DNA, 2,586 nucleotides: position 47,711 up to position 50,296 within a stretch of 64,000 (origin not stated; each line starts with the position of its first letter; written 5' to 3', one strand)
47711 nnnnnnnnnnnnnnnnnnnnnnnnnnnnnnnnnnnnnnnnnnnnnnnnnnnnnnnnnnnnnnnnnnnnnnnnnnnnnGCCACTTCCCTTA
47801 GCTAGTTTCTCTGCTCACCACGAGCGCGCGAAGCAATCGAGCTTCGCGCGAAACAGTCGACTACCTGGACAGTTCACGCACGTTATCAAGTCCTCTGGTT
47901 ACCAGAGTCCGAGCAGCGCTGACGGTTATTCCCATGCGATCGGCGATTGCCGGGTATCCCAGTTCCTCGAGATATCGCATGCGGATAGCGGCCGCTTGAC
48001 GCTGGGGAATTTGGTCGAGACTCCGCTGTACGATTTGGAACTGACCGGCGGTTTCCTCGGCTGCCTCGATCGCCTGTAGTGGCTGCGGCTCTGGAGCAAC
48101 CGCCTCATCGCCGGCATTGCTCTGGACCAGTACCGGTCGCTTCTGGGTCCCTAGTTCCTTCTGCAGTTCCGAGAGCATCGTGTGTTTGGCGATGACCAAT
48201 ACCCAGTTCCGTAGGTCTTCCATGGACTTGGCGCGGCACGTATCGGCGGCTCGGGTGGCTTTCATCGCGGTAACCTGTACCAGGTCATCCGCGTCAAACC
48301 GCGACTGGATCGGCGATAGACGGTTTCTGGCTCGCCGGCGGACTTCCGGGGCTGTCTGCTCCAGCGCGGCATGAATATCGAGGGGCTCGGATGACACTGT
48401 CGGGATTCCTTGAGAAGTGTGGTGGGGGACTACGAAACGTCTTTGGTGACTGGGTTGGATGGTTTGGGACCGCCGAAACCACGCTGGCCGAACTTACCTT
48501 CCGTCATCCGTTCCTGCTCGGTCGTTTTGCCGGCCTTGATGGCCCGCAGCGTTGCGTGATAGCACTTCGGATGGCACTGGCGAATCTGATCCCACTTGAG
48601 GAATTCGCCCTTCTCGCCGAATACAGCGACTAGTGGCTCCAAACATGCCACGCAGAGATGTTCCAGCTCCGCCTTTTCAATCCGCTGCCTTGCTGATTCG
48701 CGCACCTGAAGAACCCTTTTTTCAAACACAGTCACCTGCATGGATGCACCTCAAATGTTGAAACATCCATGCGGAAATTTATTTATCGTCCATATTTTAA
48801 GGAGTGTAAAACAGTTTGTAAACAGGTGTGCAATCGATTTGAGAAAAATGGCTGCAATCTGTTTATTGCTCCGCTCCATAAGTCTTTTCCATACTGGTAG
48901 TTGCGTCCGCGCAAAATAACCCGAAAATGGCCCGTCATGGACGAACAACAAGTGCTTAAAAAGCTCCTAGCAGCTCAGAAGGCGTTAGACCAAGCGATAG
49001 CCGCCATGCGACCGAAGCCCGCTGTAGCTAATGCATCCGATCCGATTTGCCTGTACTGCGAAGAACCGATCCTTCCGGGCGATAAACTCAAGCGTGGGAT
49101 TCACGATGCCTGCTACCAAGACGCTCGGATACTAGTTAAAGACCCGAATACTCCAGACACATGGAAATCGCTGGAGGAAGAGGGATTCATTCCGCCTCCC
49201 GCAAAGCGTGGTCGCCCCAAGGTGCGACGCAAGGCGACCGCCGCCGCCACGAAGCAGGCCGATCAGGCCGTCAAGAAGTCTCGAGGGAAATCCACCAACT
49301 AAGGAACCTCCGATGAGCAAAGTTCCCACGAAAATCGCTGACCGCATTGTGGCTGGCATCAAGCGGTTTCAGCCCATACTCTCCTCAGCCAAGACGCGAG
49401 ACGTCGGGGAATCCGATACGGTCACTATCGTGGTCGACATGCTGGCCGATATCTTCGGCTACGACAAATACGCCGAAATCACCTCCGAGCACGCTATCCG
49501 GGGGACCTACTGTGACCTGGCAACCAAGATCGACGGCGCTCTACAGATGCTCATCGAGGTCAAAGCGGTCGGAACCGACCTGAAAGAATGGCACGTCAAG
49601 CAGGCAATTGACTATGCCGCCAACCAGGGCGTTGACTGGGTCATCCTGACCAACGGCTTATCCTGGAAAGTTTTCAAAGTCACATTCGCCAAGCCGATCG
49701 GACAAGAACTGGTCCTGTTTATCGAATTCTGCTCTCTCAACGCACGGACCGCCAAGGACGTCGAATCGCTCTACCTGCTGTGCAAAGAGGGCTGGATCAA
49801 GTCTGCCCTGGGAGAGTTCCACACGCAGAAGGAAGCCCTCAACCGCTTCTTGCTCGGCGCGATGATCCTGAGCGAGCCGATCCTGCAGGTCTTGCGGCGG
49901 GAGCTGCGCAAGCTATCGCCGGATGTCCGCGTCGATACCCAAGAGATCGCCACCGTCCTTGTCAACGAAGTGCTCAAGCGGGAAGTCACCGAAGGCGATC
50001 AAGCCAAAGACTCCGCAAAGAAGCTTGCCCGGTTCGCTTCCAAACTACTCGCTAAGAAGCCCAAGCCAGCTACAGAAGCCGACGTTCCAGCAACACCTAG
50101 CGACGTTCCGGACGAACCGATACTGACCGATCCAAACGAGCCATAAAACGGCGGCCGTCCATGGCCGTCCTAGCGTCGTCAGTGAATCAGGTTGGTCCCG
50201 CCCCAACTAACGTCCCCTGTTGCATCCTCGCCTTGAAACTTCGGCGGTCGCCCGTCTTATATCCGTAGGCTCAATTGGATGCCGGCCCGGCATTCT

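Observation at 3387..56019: Fourteen copies of a fixed-spacing promoter-like motif GCGACA-N18-GTC, all co-oriented with the genes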

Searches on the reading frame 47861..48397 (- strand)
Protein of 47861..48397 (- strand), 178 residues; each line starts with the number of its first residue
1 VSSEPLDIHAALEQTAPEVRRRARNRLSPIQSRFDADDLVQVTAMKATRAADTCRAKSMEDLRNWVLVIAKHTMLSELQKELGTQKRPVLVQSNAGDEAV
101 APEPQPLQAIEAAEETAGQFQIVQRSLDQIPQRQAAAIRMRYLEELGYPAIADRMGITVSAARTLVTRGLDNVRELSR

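Call 8: search_protein_families(library=pfam, proteins=[window:47861-48397:-], max_evalue=0.01)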
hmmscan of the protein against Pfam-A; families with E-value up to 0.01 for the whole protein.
window:47861-48397:- (178 aa): 3 families
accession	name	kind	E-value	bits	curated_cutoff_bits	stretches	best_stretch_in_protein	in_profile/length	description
PF08281.18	Sigma70_r4_2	-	3.9e-12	46.1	25.7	1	121-170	2-51/54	Sigma-70, region 4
PF04545.22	Sigma70_r4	-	2.4e-09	37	24.1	1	127-175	2-50/50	Sigma-70, region 4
PF04542.20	Sigma70_r2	-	2.9e-09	37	24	1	13-80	3-67/71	Sigma-70 region 2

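Call 15: find_related_loci(query=window:47861-48397:-, collection=viral_contigs, flank=10000)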
Query window:47861-48397:- (178 aa) in viral_contigs; peptide patterns used: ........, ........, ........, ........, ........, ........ (x = any residue, [..] = any of these).
25 stretches matched a pattern, but none encodes a relative of the query by tblastn (E <= 1e-3).

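Call 17: find_homologous_proteins(query=window:47861-48397:-, max_evalue=0.001)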
Query window:47861-48397:- (178 aa): 1 proteins with E <= 0.001 among 162 candidates.
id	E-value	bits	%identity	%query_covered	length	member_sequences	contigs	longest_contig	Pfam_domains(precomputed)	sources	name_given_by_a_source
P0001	2.4e-105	367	99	100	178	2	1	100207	PF04545.23,PF04542.21,PF08281.19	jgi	-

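Call 18: find_encoding_contigs(protein=P0001, flank=10000, max_places=5)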
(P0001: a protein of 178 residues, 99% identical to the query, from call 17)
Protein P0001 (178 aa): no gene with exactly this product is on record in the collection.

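Call 19: search_protein_families(library=ncbifam, proteins=[window:47861-48397:-], max_evalue=0.01)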
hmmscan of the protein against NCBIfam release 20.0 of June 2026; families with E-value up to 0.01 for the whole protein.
window:47861-48397:- (178 aa): 68 families (the best 25 are shown)
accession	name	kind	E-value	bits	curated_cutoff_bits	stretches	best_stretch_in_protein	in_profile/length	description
TIGR02984.1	Sig-70_plancto1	subfamily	1.1e-19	70.8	183.75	1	14-176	15-187/189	RNA polymerase sigma-70 factor, Planctomycetaceae-specific subfamily 1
TIGR02937.1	sigma70-ECF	superfamily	1.1e-18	67.4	42.9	1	11-175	6-163/165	sigma-70 family RNA polymerase sigma factor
TIGR02989.1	Sig-70_gvs1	subfamily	8.3e-13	48.6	124.55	1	13-168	8-149/158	RNA polymerase sigma-70 factor, Rhodopirellula/Verrucomicrobium family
NF058625.1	sigma_PG0214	equivalog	1.8e-12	47.3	130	1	30-175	25-159/170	GFO_1088 family ECF-type sigma factor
TIGR02985.1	Sig70_bacteroi1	subfamily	1.5e-11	44.8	126.4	1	30-175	22-160/162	RNA polymerase sigma-70 factor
NF009185.0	PRK12533.1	equivalog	3.3e-11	43.2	248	1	34-162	54-178/231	RNA polymerase sigma factor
TIGR02950.1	SigM_subfam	subfamily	2.7e-10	40.3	147.95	1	36-174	27-155/159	RNA polymerase sigma factor, SigM family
TIGR02959.1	SigZ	equivalog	4.6e-10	39.6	168.65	1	30-175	16-146/170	RNA polymerase sigma factor SigZ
NF004113.0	PRK05602.1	equivalog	8.3e-10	38.6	208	1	32-175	68-199/211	RNA polymerase sigma factor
NF009176.0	PRK12524.1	equivalog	3.4e-09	36.8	264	1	16-170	36-177/196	RNA polymerase sigma factor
NF009172.0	PRK12519.1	subfamily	6.9e-09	35.5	222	1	33-176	53-188/194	RNA polymerase sigma factor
NF007232.0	PRK09651.1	subfamily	1.1e-08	35.4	185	1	30-170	32-161/173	RNA polymerase sigma factor FecI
TIGR02983.1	SigE-fam_strep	subfamily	1.2e-08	35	141.55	1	13-176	13-157/162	SigE family RNA polymerase sigma factor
NF007220.0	PRK09639.1-5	equivalog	1.5e-08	34.6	260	1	30-174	24-161/181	RNA polymerase sigma factor SigX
NF041727.1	ECF_sigma_FecI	equivalog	1.9e-08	34.5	260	1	29-168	31-159/169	ferric citrate uptake sigma factor FecI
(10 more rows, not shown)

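Call 28: find_related_loci(query=A1, collection=viral_contigs, flank=10000)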
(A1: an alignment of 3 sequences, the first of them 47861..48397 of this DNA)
Query A1 (178 aa) in viral_contigs; peptide patterns used: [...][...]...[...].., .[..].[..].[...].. (x = any residue, [..] = any of these).
50 stretches matched a pattern, but none encodes a relative of the query by tblastn (E <= 1e-3).

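Call 29: find_related_loci(query=A1, collection=genome_contigs, flank=10000)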
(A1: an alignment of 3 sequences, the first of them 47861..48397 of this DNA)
Query A1 (178 aa) in genome_contigs; peptide patterns used: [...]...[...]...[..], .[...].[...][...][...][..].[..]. (x = any residue, [..] = any of these).
189 stretches matched a pattern; 1 encode a relative of the query (tblastn E <= 1e-3); 1 distinct loci.
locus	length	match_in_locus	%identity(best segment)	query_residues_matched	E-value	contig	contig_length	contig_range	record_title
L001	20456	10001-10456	27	30-175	2e-9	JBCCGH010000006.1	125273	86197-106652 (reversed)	MAG: Planctomycetota bacterium isolate P01_B01_bin.39 k141_4043726_length_125273_cov_21.0786, whole genome shotgun seque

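Call 30: find_related_loci(query=A1, collection=metagenome_contigs, flank=10000)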
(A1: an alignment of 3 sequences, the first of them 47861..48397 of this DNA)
Query A1 (178 aa) in metagenome_contigs; peptide patterns used: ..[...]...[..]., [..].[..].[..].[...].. (x = any residue, [..] = any of these).
591 stretches matched a pattern; 19 encode a relative of the query (tblastn E <= 1e-3); 19 distinct loci.
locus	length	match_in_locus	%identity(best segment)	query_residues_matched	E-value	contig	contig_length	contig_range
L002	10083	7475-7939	29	12-175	6e-11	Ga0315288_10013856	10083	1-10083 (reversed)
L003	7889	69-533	29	12-175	7e-11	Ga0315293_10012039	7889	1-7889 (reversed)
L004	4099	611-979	24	34-169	8e-7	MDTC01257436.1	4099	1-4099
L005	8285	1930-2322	23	34-176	3e-6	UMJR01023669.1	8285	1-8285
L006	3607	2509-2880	24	34-166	3e-6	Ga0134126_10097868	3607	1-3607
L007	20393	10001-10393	23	34-176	4e-6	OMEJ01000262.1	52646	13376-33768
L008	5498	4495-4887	23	34-176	4e-6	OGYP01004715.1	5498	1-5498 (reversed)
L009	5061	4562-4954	23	34-176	4e-6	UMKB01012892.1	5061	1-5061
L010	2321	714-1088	25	32-168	4e-6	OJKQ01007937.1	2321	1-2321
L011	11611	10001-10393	23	34-176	4e-6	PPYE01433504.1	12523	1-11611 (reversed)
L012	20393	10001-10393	23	34-176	4e-6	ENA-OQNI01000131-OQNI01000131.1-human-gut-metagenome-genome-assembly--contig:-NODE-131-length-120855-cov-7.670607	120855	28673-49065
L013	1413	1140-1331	41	12-76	4e-6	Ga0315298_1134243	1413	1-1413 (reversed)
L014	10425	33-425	23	34-176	7e-6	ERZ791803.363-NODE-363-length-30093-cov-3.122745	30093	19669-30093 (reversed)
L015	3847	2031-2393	27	34-168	8e-6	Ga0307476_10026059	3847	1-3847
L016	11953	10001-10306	27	34-146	7e-6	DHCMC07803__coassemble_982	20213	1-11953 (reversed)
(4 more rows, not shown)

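Call 32: find_encoding_contigs(protein=window:47861-48397:-, flank=10000, max_places=5)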
Protein window:47861-48397:- (178 aa): 2 contigs read that carry it; 1 place shown.
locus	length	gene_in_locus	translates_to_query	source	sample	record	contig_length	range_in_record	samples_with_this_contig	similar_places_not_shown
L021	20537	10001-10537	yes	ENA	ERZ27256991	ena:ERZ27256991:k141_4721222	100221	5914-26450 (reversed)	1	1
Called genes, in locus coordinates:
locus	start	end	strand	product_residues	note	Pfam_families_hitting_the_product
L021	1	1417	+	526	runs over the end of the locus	-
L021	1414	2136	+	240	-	-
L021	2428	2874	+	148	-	-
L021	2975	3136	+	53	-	-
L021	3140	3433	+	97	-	-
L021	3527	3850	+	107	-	-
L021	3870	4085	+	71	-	-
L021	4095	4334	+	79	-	-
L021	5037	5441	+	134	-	-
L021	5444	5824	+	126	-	-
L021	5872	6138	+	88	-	PF12728:HTH_17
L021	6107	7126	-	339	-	PF00589:Phage_integrase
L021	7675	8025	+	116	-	-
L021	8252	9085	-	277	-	PF13588:HSDR_N_2 (weak)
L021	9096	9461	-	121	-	-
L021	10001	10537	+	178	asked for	PF04542:Sigma70_r2, PF08281:Sigma70_r4_2, PF04545:Sigma70_r4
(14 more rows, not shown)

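Call 54: search_dna_similar(query=window:47861-48397:-, collection=phages, mode=protein, max_evalue=0.001, max_rows=25)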
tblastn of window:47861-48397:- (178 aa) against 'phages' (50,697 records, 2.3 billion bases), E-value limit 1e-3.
Records with a match: 1; places in all: 1; records where one place covers at least 80% of the query: 0.
Best place of each record, by identity: <60% 1.
By first word of the organism name: Bacteriophage 1.
By host as written in the record: - 1.
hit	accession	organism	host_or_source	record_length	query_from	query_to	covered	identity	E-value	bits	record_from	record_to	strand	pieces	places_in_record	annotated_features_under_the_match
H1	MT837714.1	Bacteriophage sp.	human fecal samples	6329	100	174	42%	34.6%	1e-3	44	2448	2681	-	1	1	record has no annotation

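Call 60: search_solved_structures(query=A1, max_evalue=0.001, show_alignments=2)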
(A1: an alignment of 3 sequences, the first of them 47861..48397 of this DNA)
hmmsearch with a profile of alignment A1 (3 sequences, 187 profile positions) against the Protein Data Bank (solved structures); distinct sequences matched with E-value up to 0.001: 10.
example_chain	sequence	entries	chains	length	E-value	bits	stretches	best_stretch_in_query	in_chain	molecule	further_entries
7qh5_A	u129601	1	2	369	2.3e-08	37.3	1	12-178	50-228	RNA polymerase sigma factor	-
1or7_A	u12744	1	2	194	3e-08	36.9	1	21-174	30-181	RNA polymerase sigma-E factor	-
6jbq_F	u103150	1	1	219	4.3e-08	36.4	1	21-173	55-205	ECF RNA polymerase sigma-E factor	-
6in7_B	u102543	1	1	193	7.1e-07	32.4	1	35-174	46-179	RNA polymerase sigma-H factor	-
8z6g_B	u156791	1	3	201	7.7e-07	32.3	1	35-174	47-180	RNA polymerase sigma factor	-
9m9d_F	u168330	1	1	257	8.7e-06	28.8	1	26-178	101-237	ECF RNA polymerase sigma factor SigE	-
9m9e_F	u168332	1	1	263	9.3e-06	28.7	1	26-178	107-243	ECF RNA polymerase sigma factor SigE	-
9m98_F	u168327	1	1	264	9.5e-06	28.7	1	26-178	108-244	ECF RNA polymerase sigma factor SigE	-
5wuq_A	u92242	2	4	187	1.5e-05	28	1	34-179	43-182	ECF RNA polymerase sigma factor SigW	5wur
8jzt_A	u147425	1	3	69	0.00055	23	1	126-179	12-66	RNA polymerase sigma factor SigF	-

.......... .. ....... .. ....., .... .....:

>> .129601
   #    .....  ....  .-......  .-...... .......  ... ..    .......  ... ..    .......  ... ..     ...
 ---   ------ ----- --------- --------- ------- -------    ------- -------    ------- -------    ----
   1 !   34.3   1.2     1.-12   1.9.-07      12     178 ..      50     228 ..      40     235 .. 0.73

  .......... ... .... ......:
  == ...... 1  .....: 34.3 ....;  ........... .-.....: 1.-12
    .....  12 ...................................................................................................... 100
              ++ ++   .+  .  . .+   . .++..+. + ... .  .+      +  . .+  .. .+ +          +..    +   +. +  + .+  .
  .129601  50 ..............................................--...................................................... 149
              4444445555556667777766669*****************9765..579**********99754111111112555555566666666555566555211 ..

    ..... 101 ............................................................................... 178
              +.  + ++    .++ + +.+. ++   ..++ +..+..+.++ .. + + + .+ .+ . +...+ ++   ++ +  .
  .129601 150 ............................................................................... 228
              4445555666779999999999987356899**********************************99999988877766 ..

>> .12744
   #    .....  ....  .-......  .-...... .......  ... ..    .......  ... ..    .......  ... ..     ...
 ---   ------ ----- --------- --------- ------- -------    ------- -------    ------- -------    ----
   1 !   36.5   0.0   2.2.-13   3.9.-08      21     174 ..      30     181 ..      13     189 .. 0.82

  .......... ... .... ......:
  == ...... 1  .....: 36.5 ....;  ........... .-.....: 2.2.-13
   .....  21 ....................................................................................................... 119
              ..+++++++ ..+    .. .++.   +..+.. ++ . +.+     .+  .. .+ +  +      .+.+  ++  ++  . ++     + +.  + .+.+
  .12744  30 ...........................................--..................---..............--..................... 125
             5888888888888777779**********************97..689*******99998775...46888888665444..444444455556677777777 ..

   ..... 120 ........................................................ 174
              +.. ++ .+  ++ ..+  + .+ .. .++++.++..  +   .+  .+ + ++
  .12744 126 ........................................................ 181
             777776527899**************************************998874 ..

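Call 94: search_protein_representatives(protein=window:47861-48397:-)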
Query: 178 residues. Proteins with E-value up to 0.001 (for the whole library): 2059; up to 1e-10: 59; up to 1e-30: 2. The best 150 are listed.
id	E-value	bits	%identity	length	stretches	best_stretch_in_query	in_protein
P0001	7.6e-106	367.3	100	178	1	2-178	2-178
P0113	6.7e-32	127.2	42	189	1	14-175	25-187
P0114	1.3e-28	116.4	41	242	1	9-177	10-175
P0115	2.4e-23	99.4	34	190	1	8-174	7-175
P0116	7.4e-23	97.8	37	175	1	9-173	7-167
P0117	9.8e-23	97.4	36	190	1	8-173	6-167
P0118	2.0e-22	96.4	42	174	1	15-176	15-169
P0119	6.7e-20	88.2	34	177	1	8-175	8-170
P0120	1.3e-19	87.2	38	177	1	18-171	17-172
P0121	3.9e-19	85.7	33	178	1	13-176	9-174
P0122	1.0e-18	84.4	39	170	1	11-175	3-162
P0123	1.6e-18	83.7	41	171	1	27-174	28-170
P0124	3.0e-18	82.8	37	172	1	10-175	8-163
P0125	4.6e-18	82.2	33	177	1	13-176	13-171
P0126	5.0e-18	82.1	34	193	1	10-174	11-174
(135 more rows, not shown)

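Call 96: find_homologous_proteins(query=A2, max_evalue=1e-10)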
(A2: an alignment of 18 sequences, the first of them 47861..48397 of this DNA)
Query A2 (18 sequences) (178 aa, profile of the alignment): 9 proteins with E <= 1e-10 among 8000 candidates.
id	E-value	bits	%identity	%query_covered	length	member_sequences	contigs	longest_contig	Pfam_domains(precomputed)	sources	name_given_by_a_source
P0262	2.5e-61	225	32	98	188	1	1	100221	PF04545.23,PF04542.21,PF08281.19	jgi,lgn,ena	-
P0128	5.0e-61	224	31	93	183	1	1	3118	PF04545.23,PF04542.21,PF08281.19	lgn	-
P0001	6.3e-59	217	99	100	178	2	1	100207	PF04545.23,PF04542.21,PF08281.19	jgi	-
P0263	4.2e-57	211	33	92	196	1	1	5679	PF04545.23,PF04542.21,PF08281.19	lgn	-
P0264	7.4e-56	207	32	92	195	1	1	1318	PF04545.23,PF08281.19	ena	-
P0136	5.0e-53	197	31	89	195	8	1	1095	PF04545.23,PF04542.21,PF08281.19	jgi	jgi:RNA polymerase sigma-70 factor (ECF subfamily)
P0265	6.6e-35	138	31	65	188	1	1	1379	PF04545.23,PF08281.19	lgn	-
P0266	1.9e-34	137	27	72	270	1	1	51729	PF04542.21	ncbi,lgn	-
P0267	3.6e-16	77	23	83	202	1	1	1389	PF04545.23,PF04542.21,PF08281.19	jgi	jgi:RNA polymerase sigma-70 factor (ECF subfamily)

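Call 97: find_encoding_contigs(protein=P0266, flank=10000, max_places=1)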
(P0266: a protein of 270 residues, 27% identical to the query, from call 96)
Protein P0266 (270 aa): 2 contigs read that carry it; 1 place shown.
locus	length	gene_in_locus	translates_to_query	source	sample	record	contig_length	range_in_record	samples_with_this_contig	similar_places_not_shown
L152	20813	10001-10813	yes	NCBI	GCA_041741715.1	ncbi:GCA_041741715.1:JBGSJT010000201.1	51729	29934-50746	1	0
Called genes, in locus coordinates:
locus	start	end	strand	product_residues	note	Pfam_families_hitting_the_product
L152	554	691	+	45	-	-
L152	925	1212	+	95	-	-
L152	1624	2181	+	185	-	PF04542:Sigma70_r2, PF08281:Sigma70_r4_2, PF04545:Sigma70_r4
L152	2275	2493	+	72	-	-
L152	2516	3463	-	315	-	-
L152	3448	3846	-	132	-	PF22679:T1R_D3-like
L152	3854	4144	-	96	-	PF21247:Fic-like_C (weak)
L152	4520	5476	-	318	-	PF02384:N6_Mtase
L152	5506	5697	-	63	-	PF12161:HsdM_N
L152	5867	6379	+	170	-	-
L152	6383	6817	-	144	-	-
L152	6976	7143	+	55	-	-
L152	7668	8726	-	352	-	PF00561:Abhydrolase_1, PF12697:Abhydrolase_6, PF12146:Hydrolase_4 (weak)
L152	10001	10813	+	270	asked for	PF04542:Sigma70_r2 (weak)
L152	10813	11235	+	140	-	-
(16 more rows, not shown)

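Call 98: find_encoding_contigs(protein=P0263, flank=10000, max_places=1)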
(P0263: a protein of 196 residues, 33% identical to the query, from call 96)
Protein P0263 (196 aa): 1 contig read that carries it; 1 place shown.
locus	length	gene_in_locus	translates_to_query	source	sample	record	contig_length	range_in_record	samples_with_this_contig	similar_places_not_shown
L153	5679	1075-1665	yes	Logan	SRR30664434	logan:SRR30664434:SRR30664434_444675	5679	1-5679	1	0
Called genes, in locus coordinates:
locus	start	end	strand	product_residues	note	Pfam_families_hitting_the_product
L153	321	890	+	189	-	PF04542:Sigma70_r2, PF08281:Sigma70_r4_2, PF04545:Sigma70_r4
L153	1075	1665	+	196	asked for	PF04542:Sigma70_r2 (weak), PF08281:Sigma70_r4_2, PF04545:Sigma70_r4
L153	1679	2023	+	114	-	-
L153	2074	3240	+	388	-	PF11300:DUF3102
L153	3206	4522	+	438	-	PF13481:AAA_25, PF03796:DnaB_C, PF06745:ATPase (weak)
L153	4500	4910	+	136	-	-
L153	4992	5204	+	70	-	-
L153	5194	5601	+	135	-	-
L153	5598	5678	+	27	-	?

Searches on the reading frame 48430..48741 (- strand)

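Call 19: search_protein_families(library=ncbifam, proteins=[window:48430-48741:-], max_evalue=0.01)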
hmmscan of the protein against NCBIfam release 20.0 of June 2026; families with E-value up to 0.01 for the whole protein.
window:48430-48741:- (103 aa): 0 families

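Call 85: search_protein_families(library=pfam, proteins=[window:48430-48741:-], max_evalue=0.05)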
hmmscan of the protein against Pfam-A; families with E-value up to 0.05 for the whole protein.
window:48430-48741:- (103 aa): 1 family
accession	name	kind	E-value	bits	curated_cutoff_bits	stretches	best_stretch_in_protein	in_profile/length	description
PF25169.1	DUF7830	-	0.0089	16.3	27.5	1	7-40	14-47/72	Domain of unknown function (DUF7830)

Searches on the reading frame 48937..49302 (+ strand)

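Call 85: search_protein_families(library=pfam, proteins=[window:48937-49302:+], max_evalue=0.05)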
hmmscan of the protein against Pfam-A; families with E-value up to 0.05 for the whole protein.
window:48937-49302:+ (121 aa): 1 family
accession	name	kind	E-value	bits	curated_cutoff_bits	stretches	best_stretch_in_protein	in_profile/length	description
PF15876.10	DUF4732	-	0.037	14.6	27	1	4-42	26-63/159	Domain of unknown function (DUF4732)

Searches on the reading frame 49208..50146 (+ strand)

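Call 19: search_protein_families(library=ncbifam, proteins=[window:49208-50146:+], max_evalue=0.01)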
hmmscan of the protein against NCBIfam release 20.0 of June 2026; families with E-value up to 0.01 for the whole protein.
window:49208-50146:+ (312 aa): 0 families

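Call 85: search_protein_families(library=pfam, proteins=[window:49313-50146:+], max_evalue=0.05)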
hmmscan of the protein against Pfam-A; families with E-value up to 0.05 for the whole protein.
window:49313-50146:+ (277 aa): 2 families
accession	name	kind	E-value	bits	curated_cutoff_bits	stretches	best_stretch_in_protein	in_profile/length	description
PF13588.12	HSDR_N_2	-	2e-07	31.5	25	1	65-127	37-100/110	Type I restriction enzyme R protein N terminus (HSDR_N)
PF04313.20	HSDR_N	-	0.0042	17.4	25.1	1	63-124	124-193/198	Type I restriction enzyme R protein N terminus (HSDR_N)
